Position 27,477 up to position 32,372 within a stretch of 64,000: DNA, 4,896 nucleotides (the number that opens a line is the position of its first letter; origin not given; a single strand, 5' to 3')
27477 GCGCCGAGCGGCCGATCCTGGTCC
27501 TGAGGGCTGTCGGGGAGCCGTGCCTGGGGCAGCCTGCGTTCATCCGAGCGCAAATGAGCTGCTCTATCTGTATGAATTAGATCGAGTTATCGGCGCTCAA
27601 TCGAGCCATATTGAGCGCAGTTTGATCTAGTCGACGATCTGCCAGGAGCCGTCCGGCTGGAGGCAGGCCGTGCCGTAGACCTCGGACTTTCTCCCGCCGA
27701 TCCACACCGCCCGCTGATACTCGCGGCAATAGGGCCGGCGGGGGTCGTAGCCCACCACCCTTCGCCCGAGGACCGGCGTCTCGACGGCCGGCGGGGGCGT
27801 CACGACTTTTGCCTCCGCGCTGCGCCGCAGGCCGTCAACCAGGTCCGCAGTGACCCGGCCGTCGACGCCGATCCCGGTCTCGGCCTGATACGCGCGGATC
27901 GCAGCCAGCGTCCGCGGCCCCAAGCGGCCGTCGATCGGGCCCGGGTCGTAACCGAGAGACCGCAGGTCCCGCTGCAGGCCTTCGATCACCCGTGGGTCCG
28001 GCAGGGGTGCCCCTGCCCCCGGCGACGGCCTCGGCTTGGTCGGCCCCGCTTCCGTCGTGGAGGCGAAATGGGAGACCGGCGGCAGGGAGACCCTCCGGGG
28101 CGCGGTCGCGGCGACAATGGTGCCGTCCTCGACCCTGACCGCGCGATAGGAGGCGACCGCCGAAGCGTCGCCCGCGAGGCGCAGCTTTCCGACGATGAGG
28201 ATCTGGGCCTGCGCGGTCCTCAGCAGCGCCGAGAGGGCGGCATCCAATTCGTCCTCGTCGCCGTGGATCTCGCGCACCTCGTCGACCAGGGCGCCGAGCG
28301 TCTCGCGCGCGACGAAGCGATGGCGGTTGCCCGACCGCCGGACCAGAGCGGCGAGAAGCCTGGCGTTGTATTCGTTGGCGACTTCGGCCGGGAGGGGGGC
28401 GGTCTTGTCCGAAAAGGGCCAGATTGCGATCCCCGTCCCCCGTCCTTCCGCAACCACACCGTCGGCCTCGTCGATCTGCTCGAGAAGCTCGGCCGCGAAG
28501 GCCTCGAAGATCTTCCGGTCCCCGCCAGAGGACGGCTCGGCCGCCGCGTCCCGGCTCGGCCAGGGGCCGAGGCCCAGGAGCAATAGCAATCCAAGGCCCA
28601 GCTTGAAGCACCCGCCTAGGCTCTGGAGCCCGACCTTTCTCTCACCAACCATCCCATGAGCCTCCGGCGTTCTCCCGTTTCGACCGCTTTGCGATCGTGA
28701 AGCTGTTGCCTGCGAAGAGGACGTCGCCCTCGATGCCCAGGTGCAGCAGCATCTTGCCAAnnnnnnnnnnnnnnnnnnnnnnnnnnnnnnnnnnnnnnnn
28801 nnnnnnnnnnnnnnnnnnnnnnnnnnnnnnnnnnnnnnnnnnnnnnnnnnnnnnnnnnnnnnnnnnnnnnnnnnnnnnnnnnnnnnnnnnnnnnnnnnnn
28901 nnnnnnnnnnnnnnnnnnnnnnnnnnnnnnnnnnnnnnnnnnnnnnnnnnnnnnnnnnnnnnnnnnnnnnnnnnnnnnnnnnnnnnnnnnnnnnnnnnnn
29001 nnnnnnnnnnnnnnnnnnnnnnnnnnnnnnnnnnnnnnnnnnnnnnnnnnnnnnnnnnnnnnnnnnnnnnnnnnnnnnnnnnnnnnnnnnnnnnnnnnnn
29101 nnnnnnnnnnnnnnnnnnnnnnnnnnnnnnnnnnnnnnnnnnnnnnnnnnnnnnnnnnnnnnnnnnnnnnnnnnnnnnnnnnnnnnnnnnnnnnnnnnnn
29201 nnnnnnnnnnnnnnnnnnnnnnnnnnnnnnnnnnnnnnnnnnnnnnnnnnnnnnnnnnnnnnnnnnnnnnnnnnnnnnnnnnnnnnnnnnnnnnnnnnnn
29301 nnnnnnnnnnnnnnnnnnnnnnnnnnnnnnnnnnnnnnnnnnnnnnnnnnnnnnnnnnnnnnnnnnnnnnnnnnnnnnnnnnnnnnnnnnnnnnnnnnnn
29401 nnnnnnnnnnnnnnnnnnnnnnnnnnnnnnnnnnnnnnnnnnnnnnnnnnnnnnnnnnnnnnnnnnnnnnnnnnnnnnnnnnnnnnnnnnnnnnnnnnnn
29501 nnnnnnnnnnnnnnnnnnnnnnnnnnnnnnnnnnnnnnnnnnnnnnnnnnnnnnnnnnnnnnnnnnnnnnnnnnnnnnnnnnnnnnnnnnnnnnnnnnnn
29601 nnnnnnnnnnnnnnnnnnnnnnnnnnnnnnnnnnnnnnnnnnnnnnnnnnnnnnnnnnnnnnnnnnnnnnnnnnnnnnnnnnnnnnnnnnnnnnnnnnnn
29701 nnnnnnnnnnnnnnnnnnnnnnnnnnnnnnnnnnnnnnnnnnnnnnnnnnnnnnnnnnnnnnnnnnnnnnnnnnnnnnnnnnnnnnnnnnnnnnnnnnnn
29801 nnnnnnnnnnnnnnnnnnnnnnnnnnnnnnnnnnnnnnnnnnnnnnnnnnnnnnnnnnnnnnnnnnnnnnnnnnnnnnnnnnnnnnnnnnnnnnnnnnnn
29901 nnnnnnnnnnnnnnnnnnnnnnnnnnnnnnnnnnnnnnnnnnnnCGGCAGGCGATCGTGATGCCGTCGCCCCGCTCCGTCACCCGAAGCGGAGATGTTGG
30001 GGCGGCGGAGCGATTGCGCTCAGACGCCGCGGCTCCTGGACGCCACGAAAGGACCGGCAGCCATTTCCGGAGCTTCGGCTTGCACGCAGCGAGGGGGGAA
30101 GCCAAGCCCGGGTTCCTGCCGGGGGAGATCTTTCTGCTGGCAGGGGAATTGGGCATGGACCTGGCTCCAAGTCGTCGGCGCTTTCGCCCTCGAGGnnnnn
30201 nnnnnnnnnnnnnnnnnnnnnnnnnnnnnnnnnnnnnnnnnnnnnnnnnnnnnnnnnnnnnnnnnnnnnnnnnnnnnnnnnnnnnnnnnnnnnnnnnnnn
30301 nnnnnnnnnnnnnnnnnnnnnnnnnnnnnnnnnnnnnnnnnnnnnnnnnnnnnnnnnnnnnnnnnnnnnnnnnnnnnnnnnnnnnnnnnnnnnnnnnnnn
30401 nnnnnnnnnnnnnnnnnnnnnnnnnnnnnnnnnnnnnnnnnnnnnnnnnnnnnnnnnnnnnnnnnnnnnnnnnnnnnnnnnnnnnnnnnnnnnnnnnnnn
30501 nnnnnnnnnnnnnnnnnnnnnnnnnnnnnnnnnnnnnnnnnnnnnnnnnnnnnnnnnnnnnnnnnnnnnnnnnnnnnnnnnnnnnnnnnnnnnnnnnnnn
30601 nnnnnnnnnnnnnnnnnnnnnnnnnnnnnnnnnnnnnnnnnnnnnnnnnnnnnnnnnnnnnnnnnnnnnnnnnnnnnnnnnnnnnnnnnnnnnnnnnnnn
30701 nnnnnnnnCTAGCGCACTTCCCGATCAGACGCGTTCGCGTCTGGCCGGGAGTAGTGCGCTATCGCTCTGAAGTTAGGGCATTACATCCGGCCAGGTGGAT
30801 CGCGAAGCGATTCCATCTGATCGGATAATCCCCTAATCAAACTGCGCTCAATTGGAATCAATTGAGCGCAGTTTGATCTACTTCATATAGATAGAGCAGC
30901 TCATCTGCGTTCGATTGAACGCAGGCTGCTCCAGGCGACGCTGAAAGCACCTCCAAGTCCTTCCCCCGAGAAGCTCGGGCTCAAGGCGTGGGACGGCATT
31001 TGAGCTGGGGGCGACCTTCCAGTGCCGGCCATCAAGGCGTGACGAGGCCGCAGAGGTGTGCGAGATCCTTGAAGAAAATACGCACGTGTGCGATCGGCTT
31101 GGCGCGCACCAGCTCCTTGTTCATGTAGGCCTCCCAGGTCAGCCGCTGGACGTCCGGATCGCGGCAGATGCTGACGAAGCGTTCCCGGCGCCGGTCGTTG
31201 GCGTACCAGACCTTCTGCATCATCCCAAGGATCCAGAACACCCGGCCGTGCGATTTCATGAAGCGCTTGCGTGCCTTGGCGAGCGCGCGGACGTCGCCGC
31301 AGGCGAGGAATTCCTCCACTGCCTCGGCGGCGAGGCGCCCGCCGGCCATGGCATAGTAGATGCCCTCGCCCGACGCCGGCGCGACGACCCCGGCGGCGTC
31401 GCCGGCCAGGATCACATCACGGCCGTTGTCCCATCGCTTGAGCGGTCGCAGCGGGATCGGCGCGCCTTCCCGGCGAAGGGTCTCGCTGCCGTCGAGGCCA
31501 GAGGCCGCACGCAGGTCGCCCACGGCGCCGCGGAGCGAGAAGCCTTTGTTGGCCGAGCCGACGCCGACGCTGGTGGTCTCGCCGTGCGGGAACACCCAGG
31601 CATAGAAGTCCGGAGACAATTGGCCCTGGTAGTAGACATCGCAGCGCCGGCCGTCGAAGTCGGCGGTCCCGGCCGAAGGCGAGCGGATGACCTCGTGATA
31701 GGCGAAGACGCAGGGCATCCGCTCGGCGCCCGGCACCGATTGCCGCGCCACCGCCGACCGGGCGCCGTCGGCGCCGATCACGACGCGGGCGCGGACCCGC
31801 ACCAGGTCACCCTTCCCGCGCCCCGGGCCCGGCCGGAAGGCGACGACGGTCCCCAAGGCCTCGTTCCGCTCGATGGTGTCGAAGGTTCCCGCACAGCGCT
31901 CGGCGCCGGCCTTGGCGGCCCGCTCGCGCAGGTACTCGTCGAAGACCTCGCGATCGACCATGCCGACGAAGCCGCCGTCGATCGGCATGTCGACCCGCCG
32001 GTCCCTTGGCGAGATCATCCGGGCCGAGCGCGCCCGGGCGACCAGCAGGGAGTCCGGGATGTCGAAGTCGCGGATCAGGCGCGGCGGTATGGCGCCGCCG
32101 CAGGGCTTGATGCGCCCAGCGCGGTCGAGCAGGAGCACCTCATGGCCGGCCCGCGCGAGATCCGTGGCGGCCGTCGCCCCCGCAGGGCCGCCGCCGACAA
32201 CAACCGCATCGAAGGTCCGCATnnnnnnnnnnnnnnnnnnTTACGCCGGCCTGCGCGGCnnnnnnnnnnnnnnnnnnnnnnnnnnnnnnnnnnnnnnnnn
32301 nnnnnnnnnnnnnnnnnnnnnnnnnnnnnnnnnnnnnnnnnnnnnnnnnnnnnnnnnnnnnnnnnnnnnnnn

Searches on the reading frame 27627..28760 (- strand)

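Call 14: search_protein_families(library=pfam, proteins=[window:27627-28760:-])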
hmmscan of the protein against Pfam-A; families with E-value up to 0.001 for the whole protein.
window:27627-28760:- (377 aa): 1 family
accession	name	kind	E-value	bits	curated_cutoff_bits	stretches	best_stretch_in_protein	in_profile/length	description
PF01471.23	PG_binding_1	-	2.6e-12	47.2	23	1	262-307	8-53/57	Putative peptidoglycan binding domain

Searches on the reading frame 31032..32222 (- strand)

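Call 14: search_protein_families(library=pfam, proteins=[window:31032-32222:-])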
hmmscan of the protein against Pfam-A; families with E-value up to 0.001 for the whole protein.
window:31032-32222:- (396 aa): 11 families
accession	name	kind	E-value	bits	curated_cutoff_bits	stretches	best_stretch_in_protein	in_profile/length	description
PF01494.25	FAD_binding_3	-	1.5e-12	47.9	22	1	5-161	3-166/349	FAD binding domain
PF05834.18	Lycopene_cycl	-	2.4e-11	43.8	23.4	2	5-158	1-145/380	Lycopene cyclase protein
PF07992.20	Pyr_redox_2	-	2.8e-07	30.7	26.1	1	5-60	2-56/291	Pyridine nucleotide-disulphide oxidoreductase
PF13450.12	NAD_binding_8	-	5.8e-07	30.1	21.9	1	8-38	1-31/68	NAD(P)-binding Rossmann-like domain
PF12831.13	FAD_oxidored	-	1.3e-06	28.4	27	1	5-37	1-33/416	FAD dependent oxidoreductase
PF04820.20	Trp_halogenase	-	3.3e-06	26.6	21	0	7-33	3-33/458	Tryptophan halogenase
PF01266.30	DAO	-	4.4e-06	26.9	27.9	1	5-36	1-32/353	FAD dependent oxidoreductase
PF03486.20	HI0933_like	-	6.8e-05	22.9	50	1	5-37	2-34/244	HI0933-like protein Rossmann domain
PF00890.30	FAD_binding_2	-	0.00027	20.7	20.4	1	5-36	1-32/414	FAD binding domain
PF01134.28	GIDA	-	0.00027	20.5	22.1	1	5-32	1-28/391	Glucose inhibited division protein A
PF22578.2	GGR_cat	-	0.00058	20.1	27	0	187-222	13-49/88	Geranylgeranyl reductase catalytic domain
